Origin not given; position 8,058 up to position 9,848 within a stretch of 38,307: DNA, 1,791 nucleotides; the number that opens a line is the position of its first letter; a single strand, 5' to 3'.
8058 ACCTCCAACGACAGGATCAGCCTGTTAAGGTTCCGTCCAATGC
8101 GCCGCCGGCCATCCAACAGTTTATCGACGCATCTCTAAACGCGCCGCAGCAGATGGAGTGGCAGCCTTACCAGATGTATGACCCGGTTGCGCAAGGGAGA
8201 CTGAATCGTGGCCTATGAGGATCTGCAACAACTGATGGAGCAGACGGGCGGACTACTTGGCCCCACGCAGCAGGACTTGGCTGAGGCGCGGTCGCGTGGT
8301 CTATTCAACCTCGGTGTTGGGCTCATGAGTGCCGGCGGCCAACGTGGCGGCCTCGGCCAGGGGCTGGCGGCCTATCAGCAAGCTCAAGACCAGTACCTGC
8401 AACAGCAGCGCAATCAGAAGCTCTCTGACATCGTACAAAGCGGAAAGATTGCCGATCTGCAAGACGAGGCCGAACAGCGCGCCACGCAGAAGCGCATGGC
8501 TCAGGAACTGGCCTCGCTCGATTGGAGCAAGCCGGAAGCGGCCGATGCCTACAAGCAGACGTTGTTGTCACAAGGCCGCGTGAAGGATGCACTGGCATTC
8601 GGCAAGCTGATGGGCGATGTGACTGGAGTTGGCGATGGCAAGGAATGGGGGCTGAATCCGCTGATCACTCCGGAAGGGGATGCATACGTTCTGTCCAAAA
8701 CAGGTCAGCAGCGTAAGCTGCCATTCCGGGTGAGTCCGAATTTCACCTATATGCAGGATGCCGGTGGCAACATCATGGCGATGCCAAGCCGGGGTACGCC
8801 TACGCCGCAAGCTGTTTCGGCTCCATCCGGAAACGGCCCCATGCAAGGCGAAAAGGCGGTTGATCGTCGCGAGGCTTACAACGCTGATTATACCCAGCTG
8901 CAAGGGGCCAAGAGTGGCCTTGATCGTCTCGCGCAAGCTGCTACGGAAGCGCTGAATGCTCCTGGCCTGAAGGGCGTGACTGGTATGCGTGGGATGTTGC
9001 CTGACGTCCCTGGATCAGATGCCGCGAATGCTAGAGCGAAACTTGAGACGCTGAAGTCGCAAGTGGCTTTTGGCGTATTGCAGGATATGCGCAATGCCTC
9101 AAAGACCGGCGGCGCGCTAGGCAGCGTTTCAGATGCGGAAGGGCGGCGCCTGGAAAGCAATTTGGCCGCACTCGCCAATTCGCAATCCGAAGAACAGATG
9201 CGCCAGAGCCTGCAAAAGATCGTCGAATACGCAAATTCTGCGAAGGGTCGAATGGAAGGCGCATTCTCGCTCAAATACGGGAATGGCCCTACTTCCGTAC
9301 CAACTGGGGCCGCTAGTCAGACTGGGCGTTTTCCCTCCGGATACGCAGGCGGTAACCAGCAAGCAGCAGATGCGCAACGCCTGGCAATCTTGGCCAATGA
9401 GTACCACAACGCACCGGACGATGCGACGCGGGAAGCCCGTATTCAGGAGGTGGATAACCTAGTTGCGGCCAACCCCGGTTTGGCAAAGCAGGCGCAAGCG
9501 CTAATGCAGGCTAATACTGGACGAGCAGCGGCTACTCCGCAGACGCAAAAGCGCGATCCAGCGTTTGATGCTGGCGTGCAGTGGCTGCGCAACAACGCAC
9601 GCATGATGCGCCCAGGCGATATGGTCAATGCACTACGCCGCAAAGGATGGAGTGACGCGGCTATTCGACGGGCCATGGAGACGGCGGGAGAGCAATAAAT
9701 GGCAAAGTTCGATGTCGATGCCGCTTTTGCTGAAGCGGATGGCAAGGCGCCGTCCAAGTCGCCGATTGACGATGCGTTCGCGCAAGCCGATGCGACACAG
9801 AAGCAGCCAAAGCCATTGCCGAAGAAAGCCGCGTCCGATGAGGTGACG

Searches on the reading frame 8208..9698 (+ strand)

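Call 15: search_protein_families(library=phrogs, proteins=[window:8208-9698:+], max_evalue=0.001)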
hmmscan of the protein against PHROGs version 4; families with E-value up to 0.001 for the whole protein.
window:8208-9698:+ (496 aa): 3 families
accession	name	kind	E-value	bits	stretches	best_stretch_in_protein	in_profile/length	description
phrog_2534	-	other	4.1e-21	76.5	1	220-354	279-409/435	released from the phage upon host infection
phrog_24864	-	unknown function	3.6e-10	39.9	1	258-344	613-701/729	-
phrog_27813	-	unknown function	2.5e-05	24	1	236-345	430-542/608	-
